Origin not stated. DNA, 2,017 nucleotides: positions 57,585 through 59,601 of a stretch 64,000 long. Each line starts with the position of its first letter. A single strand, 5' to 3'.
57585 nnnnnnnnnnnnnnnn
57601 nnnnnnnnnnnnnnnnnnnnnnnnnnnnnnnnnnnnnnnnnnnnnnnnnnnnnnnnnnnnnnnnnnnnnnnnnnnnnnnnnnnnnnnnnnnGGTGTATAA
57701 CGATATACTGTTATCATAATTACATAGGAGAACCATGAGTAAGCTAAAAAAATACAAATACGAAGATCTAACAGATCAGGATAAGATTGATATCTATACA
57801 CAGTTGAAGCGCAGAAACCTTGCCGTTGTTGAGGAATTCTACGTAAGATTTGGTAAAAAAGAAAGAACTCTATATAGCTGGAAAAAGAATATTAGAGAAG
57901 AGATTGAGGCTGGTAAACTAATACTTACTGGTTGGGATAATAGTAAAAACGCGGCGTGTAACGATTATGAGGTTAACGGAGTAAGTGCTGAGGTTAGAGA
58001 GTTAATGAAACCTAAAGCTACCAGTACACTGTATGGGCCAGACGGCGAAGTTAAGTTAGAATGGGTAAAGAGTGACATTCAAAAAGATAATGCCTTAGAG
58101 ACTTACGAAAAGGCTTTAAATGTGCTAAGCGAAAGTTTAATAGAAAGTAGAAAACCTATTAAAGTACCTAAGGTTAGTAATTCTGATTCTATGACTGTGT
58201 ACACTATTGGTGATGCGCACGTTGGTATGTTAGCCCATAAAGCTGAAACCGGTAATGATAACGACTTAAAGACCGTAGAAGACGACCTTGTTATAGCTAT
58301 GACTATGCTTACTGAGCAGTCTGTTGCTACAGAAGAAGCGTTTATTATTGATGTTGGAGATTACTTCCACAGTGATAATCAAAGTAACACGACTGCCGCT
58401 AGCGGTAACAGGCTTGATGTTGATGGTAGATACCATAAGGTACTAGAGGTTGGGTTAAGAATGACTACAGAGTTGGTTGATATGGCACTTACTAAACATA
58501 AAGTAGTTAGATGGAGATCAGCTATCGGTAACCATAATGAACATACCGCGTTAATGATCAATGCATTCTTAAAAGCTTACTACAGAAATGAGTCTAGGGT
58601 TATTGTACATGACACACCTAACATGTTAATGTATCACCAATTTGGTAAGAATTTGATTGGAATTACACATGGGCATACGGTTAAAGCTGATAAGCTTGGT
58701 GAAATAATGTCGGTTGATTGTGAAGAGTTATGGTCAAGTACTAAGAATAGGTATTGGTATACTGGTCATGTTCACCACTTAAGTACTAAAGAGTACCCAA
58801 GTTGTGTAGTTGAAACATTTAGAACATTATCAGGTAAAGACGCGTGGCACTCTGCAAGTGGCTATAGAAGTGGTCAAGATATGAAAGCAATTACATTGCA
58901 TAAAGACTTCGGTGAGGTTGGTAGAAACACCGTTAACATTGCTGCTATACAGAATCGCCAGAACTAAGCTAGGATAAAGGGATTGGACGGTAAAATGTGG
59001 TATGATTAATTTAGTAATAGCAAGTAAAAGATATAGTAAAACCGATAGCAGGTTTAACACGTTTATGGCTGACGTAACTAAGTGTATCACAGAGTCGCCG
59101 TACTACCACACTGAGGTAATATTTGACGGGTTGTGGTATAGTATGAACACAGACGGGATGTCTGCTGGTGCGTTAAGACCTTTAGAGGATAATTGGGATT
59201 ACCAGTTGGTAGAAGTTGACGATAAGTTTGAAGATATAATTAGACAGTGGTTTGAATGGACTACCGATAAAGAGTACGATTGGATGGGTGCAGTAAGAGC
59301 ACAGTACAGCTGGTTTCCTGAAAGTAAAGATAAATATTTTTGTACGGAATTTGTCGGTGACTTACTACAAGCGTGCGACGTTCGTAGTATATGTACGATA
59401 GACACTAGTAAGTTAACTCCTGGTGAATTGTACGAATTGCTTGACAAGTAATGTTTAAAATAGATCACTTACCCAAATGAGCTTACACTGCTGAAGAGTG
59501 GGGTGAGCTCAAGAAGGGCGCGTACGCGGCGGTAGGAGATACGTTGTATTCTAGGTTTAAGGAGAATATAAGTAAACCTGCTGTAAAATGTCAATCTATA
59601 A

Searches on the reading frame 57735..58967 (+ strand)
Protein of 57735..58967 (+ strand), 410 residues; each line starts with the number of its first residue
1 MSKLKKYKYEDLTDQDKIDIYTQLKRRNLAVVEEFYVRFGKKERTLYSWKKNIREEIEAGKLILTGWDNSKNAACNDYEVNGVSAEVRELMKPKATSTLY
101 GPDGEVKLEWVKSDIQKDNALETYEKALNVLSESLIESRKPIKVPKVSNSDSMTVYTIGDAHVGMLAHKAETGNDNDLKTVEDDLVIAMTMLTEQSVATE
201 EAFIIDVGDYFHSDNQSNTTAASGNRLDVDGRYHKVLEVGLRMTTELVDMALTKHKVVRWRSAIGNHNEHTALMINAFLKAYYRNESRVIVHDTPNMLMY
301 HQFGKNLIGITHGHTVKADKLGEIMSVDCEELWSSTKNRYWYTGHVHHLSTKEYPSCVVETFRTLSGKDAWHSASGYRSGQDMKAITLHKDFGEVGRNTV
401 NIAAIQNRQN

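Call 9: search_protein_families(library=pfam, proteins=[window:57735-58967:+], max_evalue=0.01)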
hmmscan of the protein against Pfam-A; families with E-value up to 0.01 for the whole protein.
window:57735-58967:+ (410 aa): 1 family
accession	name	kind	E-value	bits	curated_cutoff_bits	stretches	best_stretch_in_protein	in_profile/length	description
PF00149.33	Metallophos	-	0.0031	18.4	21.5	1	153-348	1-156/191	Calcineurin-like phosphoesterase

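Call 17: search_protein_families(library=phrogs, proteins=[window:57735-58967:+], max_evalue=0.001)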
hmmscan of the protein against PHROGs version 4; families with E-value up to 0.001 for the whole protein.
window:57735-58967:+ (410 aa): 5 families
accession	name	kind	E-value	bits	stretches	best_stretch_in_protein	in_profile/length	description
phrog_704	-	DNA, RNA and nucleotide metabolism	1.6e-91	308.3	1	38-403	28-387/390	DNA repair exonuclease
phrog_20762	-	unknown function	1.1e-26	94.5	1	290-400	2-113/117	-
phrog_284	-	DNA, RNA and nucleotide metabolism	5.3e-14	52.9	1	107-393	82-385/398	exonuclease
phrog_20703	-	unknown function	9.5e-14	52.8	1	80-223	92-234/258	-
phrog_21891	-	unknown function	1.2e-07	33.5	1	273-376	5-107/130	-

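Call 25: find_encoding_contigs(protein=window:57735-58967:+, flank=6000)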
Protein window:57735-58967:+ (410 aa): 16 contigs read that carry it; 6 places shown.
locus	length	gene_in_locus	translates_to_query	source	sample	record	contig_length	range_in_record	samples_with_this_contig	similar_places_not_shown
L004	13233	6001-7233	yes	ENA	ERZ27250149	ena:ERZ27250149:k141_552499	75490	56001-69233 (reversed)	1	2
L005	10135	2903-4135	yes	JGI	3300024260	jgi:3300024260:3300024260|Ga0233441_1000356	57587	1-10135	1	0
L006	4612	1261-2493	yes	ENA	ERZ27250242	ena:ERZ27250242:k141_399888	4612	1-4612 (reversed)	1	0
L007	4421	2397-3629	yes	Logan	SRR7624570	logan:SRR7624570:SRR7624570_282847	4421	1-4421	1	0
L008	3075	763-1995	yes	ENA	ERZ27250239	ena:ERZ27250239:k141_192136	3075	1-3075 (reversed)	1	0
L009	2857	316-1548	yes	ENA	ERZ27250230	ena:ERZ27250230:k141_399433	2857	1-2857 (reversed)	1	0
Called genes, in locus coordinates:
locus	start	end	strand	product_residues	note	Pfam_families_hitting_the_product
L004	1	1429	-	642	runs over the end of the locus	-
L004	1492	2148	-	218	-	-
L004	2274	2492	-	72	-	-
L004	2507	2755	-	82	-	-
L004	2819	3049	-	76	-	-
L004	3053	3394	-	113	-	-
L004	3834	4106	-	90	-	-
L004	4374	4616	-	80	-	-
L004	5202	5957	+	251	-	-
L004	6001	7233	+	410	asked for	-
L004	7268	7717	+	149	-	-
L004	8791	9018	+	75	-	-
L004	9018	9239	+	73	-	-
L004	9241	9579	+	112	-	PF01844:HNH (faint)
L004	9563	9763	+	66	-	-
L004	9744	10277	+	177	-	PF10544:T5orf172, PF13455:MUG113 (weak)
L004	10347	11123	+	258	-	-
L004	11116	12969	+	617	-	-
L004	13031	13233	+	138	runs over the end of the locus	-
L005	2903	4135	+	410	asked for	-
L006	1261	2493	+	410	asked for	-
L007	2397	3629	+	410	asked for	-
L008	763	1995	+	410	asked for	-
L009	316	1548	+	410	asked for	-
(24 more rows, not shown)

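Call 47: search_dna_similar(query=window:57735-58967:+, collection=phages, mode=protein, max_rows=15)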
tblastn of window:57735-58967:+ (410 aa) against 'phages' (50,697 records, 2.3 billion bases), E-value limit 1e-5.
Records with a match: 2067; places in all: 2080; records where one place covers at least 80% of the query: 117.
Best place of each record, by identity: <60% 2067.
By first word of the organism name: Escherichia 559; Klebsiella 468; Salmonella 373; Vibrio 254; Campylobacter 60; Shigella 42; Flavobacterium 28; Rhodobacter 23; Yersinia 17; Ruegeria 17; and 56 more.
By host as written in the record: - 373; Klebsiella pneumoniae 211; Escherichia coli 203; Salmonella enterica subsp. enterica serovar Enteritidis 55; Escherichia coli K-12 MG1655 54; Salmonella enterica 52; Salmonella enterica subsp. enterica serovar Typhimurium 44; Escherichia coli DSM 12242 43; and 399 more.
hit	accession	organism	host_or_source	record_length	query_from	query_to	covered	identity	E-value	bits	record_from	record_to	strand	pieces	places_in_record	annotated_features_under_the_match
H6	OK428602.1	Vibrio phage BX-1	Vibrio alginolyticus AF-1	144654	86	400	77%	46.3%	5e-90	303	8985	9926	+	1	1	hypothetical protein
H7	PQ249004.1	Vibrio phage vB_VpaS_SD25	Vibrio parahaemolyticus LCU-VP51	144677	86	400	77%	46.3%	5e-90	303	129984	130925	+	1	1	DNA repair exonuclease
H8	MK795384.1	Vibrio phage VAP7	sewage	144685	86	400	77%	46.3%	5e-90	303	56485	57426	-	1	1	oxidoreductase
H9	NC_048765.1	Vibrio phage VAP7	sewage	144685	86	400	77%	46.3%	5e-90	303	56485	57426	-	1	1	DNA repair exonuclease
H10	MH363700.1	Vibrio phage VP-1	Vibrio parahaemolyticus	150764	86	400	77%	43.2%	7e-82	279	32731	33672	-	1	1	oxidoreductase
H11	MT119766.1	Xanthomonas phage PBR31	Xanthomonas campestris pv. campestris ...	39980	50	407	87%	37.7%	6e-65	230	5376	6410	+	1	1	protein phosphatase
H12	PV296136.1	Aeromonas phage Avpx2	Aeromonas veronii YAV1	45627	83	405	79%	40.2%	3e-81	277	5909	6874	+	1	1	hypothetical protein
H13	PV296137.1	Aeromonas phage Avpd1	Aeromonas veronii YAV1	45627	83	405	79%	40.2%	3e-81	277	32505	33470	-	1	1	hypothetical protein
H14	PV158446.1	Aeromonas phage AsC4_1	Aeromonas salmonicida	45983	87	405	78%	40.8%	1e-80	276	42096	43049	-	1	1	DNA repair exonuclease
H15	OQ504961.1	Pseudomonas phage ZRG1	Stutzerimonas stutzeri NCTC10475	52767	94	406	76%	41.2%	1e-69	244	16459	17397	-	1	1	oxidoreductase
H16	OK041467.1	Pseudomonas phage PAE2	Pseudomonas aeruginosa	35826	94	401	75%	40.4%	6e-66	233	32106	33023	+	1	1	hypothetical protein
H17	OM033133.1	Aeromonas phage phiA005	Aeromonas sp.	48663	10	405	97%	31.4%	3e-42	164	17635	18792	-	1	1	hypothetical protein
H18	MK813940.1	Aeromonas phage 4_L372X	Aeromonas hydrophila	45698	10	405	97%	30.9%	2e-40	159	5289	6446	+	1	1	hypothetical protein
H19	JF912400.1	Cronobacter phage ESP2949-1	Cronobacter sakazakii ATCC29544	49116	25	401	92%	32.2%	8e-46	174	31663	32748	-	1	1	hypothetical protein (x2)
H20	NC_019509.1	Cronobacter phage ESP2949-1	Cronobacter sakazakii ATCC29544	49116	25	401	92%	32.2%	8e-46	174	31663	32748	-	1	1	DNA repair exonuclease | hypothetical protein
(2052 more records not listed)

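Call 77: search_protein_families(library=phrogs, proteins=[L004:11116-12969:+, L004:10347-11123:+, L004:9744-10277:+], max_evalue=0.00001)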
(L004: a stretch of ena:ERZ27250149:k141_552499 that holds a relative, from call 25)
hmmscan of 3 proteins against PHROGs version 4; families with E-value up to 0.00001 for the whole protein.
L004:11116-12969:+ (617 aa): 1 family
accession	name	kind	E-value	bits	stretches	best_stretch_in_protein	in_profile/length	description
phrog_38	-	head and packaging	9.8e-49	167.7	1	62-607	287-730/760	terminase large subunit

L004:10347-11123:+ (258 aa): 1 family
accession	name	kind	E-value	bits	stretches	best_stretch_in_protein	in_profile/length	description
phrog_2109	-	unknown function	1.9e-32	113.6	1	16-251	3-227/230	-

L004:9744-10277:+ (177 aa): 2 families
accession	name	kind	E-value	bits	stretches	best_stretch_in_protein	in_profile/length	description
phrog_25400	-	unknown function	3.6e-16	60.6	1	15-133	5-120/128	-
phrog_681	-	DNA, RNA and nucleotide metabolism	8.6e-10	38.8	1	20-151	431-556/576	endonuclease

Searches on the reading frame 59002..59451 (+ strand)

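Call 9: search_protein_families(library=pfam, proteins=[window:59002-59451:+], max_evalue=0.01)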
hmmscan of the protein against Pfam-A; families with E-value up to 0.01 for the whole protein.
window:59002-59451:+ (149 aa): 0 families

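Call 17: search_protein_families(library=phrogs, proteins=[window:59002-59451:+], max_evalue=0.001)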
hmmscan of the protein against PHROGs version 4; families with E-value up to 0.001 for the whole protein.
window:59002-59451:+ (149 aa): 2 families
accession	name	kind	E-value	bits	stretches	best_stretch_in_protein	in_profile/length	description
phrog_1128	-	moron, auxiliary metabolic gene and host takeover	6.6e-17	62.8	1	19-147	34-168/381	enoyl-CoA hydratase/carnithine racemase-like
phrog_22304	-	unknown function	4.4e-09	37.4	1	61-121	3-59/85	-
